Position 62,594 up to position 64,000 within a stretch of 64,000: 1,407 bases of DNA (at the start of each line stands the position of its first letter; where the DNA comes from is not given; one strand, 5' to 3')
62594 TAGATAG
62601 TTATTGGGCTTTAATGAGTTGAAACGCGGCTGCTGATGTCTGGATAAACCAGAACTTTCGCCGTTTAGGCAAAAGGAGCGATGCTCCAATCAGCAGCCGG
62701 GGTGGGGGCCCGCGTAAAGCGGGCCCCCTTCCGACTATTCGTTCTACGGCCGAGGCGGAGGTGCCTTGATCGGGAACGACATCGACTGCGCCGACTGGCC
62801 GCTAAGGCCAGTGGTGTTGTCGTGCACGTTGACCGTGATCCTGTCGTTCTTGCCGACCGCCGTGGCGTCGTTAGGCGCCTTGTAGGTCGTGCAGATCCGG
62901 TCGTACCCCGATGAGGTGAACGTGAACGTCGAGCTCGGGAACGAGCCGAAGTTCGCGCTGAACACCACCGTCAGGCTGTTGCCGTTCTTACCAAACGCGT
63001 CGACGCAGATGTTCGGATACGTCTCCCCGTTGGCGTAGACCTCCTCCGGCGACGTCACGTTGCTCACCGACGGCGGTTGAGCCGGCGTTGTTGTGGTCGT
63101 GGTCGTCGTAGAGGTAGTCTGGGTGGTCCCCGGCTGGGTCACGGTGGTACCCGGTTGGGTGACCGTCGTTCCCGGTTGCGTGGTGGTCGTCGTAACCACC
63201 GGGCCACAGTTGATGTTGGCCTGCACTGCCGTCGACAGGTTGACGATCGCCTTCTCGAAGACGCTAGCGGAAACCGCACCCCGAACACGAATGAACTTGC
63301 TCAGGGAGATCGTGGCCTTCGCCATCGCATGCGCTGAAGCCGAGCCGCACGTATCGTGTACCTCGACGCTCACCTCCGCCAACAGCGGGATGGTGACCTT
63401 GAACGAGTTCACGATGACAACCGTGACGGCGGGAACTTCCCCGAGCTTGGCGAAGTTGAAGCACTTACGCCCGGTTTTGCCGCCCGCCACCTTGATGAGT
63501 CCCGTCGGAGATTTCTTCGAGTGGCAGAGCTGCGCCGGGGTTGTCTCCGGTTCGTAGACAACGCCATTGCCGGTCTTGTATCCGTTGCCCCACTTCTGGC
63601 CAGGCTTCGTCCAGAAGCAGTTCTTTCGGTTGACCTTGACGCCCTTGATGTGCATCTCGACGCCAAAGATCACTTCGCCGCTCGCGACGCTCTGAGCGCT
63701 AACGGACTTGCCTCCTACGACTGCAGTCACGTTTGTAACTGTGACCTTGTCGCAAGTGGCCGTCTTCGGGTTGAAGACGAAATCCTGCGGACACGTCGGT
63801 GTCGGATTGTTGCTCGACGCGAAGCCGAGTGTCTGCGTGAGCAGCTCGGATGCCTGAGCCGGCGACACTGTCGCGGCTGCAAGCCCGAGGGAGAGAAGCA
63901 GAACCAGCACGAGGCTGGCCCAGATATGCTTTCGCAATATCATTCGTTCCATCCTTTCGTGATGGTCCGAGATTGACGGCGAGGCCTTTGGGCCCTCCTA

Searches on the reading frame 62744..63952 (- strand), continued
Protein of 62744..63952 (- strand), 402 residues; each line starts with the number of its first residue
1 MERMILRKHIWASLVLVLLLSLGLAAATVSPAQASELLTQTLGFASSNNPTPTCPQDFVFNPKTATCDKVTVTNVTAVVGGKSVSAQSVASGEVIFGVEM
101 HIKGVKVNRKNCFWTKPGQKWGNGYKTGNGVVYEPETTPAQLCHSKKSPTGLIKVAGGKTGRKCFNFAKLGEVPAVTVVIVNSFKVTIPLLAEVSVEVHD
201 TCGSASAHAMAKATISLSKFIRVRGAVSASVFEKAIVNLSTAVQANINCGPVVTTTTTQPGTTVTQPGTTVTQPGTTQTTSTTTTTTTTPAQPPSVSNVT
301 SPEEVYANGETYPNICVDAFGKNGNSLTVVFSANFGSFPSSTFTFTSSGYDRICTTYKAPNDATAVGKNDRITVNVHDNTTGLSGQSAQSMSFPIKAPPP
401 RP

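Call 68: list_cluster_members(proteins=[P0092, P0095, P0096, P0139, P0087, P0105, P0109, P0124, P0149, P0040])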
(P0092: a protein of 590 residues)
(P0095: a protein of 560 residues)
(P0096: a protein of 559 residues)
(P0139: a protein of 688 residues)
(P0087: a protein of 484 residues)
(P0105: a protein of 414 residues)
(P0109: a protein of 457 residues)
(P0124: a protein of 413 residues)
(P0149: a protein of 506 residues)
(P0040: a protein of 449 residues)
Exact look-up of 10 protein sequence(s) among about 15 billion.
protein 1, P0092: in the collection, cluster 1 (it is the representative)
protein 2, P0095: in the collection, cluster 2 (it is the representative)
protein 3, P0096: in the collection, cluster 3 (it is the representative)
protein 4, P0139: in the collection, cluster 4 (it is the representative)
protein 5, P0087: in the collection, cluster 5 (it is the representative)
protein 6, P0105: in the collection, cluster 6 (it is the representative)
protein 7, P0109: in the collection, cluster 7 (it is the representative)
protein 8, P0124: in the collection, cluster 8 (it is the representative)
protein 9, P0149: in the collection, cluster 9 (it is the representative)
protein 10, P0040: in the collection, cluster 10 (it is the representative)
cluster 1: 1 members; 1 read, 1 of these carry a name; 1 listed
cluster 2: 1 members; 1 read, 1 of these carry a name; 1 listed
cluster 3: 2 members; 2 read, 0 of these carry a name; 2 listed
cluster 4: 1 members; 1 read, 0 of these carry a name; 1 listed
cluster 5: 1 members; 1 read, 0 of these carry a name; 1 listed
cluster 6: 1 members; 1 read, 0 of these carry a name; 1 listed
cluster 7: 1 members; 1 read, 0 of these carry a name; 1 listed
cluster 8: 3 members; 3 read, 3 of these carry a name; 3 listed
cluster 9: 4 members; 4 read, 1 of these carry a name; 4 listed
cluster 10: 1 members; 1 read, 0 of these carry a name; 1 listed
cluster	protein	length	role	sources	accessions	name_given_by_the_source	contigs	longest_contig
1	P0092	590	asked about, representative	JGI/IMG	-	hypothetical protein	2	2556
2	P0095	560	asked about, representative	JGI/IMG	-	hypothetical protein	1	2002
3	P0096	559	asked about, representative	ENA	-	-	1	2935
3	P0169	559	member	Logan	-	-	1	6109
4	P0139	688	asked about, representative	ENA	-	-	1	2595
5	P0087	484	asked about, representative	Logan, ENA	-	-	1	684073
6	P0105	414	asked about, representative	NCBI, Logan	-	-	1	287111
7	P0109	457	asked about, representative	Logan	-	-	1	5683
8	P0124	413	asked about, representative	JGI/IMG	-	hypothetical protein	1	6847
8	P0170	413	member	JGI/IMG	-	hypothetical protein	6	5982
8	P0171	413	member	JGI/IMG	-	hypothetical protein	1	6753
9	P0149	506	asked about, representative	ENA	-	-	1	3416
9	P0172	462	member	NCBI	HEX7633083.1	MAG TPA: hypothetical protein VF401_02010, partial [Candidatus Saccharimonadales ...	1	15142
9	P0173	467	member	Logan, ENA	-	-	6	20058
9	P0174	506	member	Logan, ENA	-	-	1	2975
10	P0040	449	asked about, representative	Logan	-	-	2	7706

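Call 69: fold_search(model_id=the predicted structure, library=pdb)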
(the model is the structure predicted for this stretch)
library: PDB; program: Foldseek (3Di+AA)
matches with E <= 10: 1406; with E <= 0.001: 33
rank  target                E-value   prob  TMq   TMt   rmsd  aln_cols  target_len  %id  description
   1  4kkq_A                5.8e-05  0.99  0.18  0.30  19.5       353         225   10  Crystal structure of Vibrio cholerae RbmA (crystal form 1) (released 2013-05-22)
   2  4kkq_B                1.0e-04  0.99  0.18  0.29  19.6       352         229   10  Crystal structure of Vibrio cholerae RbmA (crystal form 1) (released 2013-05-22)
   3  4kkr_A                1.4e-04  0.99  0.18  0.29  18.9       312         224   11  Crystal structure of Vibrio cholerae RbmA (crystal form 3) (released 2013-05-22)
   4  2bvu_D                1.4e-04  1.00  0.18  0.44   6.0       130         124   14  D83R mutant of Asaris suum major sperm protein (MSP) (released 2006-10-25)
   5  1m1s                  1.6e-04  1.00  0.16  0.44   5.6       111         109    9  Structure of WR4, a C.elegans MSP family member (released 2003-07-29)
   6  4be6_A                1.6e-04  0.99  0.19  0.30  19.7       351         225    9  V. cholera biofilm scaffolding protein RbmA (released 2013-12-18)
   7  1msp_A                1.8e-04  1.00  0.19  0.49   5.7       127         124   11  MAJOR SPERM PROTEIN, ALPHA ISOFORM (RECOMBINANT), PH 4.6 (released 1996-12-07)
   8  2bvu_A                2.0e-04  1.00  0.18  0.43   6.0       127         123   12  D83R mutant of Asaris suum major sperm protein (MSP) (released 2006-10-25)
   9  8cs9_X                2.6e-04  0.98  0.21  0.13  21.2       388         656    8  Composite reconstruction of Class 1 of the erythrocyte ankyrin-1 complex (released 2022-07-20)
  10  7tvz_E                2.9e-04  0.97  0.21  0.13  23.2       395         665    8  Cryo-EM structure of human band 3-protein 4.2 complex in diagonal conformation (released 2022-06-08)
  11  7sqc_T2               3.6e-04  0.92  0.19  0.15  30.7       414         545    8  Ciliary C1 central pair apparatus isolated from Chlamydomonas reinhardtii (released 2022-04-13)
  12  4be5_A                3.8e-04  0.97  0.18  0.30  19.9       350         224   10  V. cholera biofilm scaffolding protein RbmA (released 2013-12-18)
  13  4kkp_B                3.8e-04  0.96  0.18  0.28  20.3       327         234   10  Crystal structure of Vibrio cholerae RbmA (crystal form 2) (released 2013-05-22)
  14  2msp_A                4.0e-04  1.00  0.18  0.44   6.0       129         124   11  MAJOR SPERM PROTEIN, BETA ISOFORM, ENGINEERED C59S/T90C MUTANT, PUTATIVE SUBFILAMENT STRUCTURE, PH 8.5 (released 1998-04-15)
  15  1wcq_C                4.2e-04  0.93  0.18  0.13  19.1       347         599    6  Mutagenesis of the Nucleophilic Tyrosine in a Bacterial Sialidase to Phenylalanine. (released 2005-10-12)
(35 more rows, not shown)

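Call 78: find_encoding_contigs(protein=P0157, flank=10000, max_places=4)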
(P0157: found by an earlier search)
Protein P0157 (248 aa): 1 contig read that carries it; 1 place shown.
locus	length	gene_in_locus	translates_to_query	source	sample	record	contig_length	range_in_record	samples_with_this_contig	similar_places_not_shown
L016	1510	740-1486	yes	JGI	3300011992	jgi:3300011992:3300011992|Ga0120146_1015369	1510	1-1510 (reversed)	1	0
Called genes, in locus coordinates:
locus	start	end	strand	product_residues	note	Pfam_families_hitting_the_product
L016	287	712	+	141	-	-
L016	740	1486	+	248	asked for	-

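Call 89: find_encoding_contigs(protein=P0105, flank=6000, max_places=1)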
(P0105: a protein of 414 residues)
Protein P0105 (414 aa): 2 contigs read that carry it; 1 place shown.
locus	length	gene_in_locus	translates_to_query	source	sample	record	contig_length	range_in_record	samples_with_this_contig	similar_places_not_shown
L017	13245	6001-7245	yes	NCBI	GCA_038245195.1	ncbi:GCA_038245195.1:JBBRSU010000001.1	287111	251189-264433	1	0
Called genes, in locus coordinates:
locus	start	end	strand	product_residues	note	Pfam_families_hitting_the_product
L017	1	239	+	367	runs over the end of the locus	PF00899:ThiF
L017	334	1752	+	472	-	-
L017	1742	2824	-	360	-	PF14512:TM1586_NiRdase (weak), PF00881:Nitroreductase (faint)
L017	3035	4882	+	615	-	PF16927:HisKA_7TM (weak), PF00512:HisKA, PF02518:HATPase_c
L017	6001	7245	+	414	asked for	-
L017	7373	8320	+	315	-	-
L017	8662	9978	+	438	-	PF00162:PGK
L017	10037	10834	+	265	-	PF00121:TIM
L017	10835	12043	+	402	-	-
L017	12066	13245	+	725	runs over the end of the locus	PF00580:UvrD-helicase, PF13245:AAA_19, PF13604:AAA_30 (faint), PF01443:Viral_helicase1 (faint), PF13361:UvrD_C, PF13538:UvrD_C_2, PF21196:PcrA_UvrD_tudor (weak)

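Call 99: search_dna_similar(query=window:62744-63952:-, collection=plasmids, mode=protein, max_evalue=0.001, max_rows=8)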
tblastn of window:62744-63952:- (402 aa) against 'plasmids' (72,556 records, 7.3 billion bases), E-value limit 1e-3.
No match.

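Call 100: search_dna_similar(query=window:62744-63952:-, collection=phages, mode=protein, max_evalue=0.001, max_rows=8)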
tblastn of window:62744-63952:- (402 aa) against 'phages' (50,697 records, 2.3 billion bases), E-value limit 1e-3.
No match.

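Call 101: search_solved_structures(query=A4, max_evalue=0.1)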
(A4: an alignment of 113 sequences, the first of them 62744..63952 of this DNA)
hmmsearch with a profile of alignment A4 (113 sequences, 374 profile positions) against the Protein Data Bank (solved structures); distinct sequences matched with E-value up to 0.1: 2.
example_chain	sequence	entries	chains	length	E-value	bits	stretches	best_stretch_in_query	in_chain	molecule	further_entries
7vrc_A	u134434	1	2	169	0.0012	21.6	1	172-265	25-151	Transcription regulatory protein SNF11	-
7nfx_b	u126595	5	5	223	0.09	15.5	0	171-250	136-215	60S ribosomal protein L29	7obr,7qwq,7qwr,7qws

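Call 102: search_protein_families(library=ncbifam, proteins=[window:62744-63943:-], max_evalue=0.01)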
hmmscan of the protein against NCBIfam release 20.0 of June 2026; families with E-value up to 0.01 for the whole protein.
window:62744-63943:- (399 aa): 0 families

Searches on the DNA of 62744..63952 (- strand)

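Call 14: search_rna_families(source=L001, start=3800, end=6500, threshold=evalue, max_evalue=0.1)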
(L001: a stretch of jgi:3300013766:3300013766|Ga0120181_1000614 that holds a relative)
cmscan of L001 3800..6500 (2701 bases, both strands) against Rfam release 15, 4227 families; matches with E-value up to 0.1: 0.
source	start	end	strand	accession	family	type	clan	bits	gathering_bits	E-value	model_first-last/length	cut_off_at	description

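Call 60: search_rna_families(sources=[L001, L003, L004, L005, L014, L015], threshold=gathering)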
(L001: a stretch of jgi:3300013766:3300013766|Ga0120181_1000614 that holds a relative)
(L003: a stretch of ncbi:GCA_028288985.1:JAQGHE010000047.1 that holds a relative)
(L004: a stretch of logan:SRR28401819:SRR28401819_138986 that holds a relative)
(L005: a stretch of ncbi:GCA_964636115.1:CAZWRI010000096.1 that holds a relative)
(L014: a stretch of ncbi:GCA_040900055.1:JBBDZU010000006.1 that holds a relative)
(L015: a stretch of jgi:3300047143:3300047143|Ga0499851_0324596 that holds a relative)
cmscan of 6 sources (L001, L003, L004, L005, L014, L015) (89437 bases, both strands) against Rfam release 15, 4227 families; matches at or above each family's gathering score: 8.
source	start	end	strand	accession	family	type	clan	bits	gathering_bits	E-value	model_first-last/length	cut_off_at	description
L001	1615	1688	+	RF00005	tRNA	Gene; tRNA;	CL00001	74.3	29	2.9e-14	1-71/71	no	tRNA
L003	125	198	-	RF00005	tRNA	Gene; tRNA;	CL00001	71.8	29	1.4e-13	1-71/71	no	tRNA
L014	6070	6143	+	RF00005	tRNA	Gene; tRNA;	CL00001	71.3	29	1.9e-13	1-71/71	no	tRNA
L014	1509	1580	+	RF00005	tRNA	Gene; tRNA;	CL00001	64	29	1.9e-11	1-71/71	no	tRNA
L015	5228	5299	+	RF00005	tRNA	Gene; tRNA;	CL00001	63.9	29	2.1e-11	1-71/71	no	tRNA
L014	12110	12182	-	RF00005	tRNA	Gene; tRNA;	CL00001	63.1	29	3.4e-11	1-71/71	no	tRNA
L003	9957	10029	+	RF00005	tRNA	Gene; tRNA;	CL00001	59.7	29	3e-10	1-71/71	no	tRNA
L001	7544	7615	+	RF00005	tRNA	Gene; tRNA;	CL00001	59.6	29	3.2e-10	1-71/71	no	tRNA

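Call 97: search_rna_families(source=L015, start=1380, end=2520, threshold=evalue, max_evalue=1)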
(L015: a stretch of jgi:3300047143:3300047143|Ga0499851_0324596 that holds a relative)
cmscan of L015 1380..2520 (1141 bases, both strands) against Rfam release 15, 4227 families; matches with E-value up to 1: 5.
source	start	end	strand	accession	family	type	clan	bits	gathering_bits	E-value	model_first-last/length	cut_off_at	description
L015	1712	1763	-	RF01676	P31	Gene; sRNA;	-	20.3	40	0.46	1-82/82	no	Pseudomonas sRNA P31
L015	2440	2520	-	RF00627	P15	Gene;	-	19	70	0.24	32-119/119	5'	Pseudomonas sRNA P15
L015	2369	2463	+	RF00627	P15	Gene;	-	18.3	70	0.36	1-119/119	no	Pseudomonas sRNA P15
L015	2373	2422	+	RF00644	mir-27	Gene; miRNA;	-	17.3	48.5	0.7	1-80/80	no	mir-27 microRNA precursor family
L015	1673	1751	+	RF02100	tfoR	Gene; sRNA;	-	15.5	70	0.86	1-101/101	no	Translational regulator of tfoXVC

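Call 98: search_rna_families(source=L014, start=8640, end=10020, threshold=evalue, max_evalue=1)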
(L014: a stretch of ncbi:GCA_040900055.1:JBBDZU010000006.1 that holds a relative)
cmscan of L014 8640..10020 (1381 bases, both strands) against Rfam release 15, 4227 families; matches with E-value up to 1: 4.
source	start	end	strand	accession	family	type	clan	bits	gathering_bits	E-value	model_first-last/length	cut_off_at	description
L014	9673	9819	+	RF01865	Vg1_ribozyme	Gene; ribozyme;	-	26.5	90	0.4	1-142/142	no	Manganese dependent ribozyme in Vg1 mRNA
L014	9467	9563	+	RF00236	ctRNA_pGA1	Gene; antisense;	-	21.8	45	0.14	1-79/79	no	ctRNA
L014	9510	9551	+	RF01939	mir-761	Gene; miRNA;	-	21.2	82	0.23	1-65/65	no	mir-761 microRNA precursor family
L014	9215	9311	-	RF02232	sX13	Gene; sRNA;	-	19.7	50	0.45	1-115/115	no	Xanthomonadaceae sRNA sX13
